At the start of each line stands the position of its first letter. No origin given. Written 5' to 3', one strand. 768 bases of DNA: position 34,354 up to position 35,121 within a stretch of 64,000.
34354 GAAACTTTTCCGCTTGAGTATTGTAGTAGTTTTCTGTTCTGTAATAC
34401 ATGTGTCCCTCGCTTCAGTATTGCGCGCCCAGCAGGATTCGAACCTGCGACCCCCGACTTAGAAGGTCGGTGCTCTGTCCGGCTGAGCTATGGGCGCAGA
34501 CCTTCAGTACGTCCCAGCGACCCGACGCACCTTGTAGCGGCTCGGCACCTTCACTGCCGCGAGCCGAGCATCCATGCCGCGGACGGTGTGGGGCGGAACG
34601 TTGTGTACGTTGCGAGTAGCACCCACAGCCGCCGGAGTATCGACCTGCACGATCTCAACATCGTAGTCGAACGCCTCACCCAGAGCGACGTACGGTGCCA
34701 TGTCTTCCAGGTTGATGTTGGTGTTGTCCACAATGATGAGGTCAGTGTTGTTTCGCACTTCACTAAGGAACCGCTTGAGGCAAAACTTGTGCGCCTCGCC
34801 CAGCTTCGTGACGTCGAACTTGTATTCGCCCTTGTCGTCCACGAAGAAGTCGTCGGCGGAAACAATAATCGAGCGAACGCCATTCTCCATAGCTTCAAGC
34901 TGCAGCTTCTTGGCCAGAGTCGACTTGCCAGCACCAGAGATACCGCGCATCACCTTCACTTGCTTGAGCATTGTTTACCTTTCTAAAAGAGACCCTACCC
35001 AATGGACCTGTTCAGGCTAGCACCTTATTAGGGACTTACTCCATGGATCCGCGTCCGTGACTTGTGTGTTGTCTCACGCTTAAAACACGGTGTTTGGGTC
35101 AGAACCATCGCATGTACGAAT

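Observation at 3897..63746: Recurrent CCGAA(C)-N-TATA box upstream of minus-strand genes: candidate phage-specific promoter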

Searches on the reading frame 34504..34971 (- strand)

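Call 52: search_protein_families(library=pfam, proteins=[window:34504-34971:-], max_evalue=0.01)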
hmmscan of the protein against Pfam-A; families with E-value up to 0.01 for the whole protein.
window:34504-34971:- (155 aa): 6 families
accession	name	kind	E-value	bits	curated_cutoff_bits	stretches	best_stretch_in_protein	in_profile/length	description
PF13671.12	AAA_33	-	6.9e-13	49.5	27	1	7-122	3-116/143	AAA domain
PF08433.16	KTI12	-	0.0003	20.8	22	1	7-85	5-80/271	Chromatin associated protein KTI12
PF00448.28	SRP54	-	0.0012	19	22.7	1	4-42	2-40/196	SRP54-type protein, GTPase domain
PF20720.3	nSTAND3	-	0.0017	18.5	27.2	1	6-37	20-51/155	Novel STAND NTPase 3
PF03193.22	RsgA_GTPase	-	0.0055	17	30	0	3-26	106-129/174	RsgA GTPase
PF06414.18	Zeta_toxin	-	0.0055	16.6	22.3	0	5-42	18-54/199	Zeta toxin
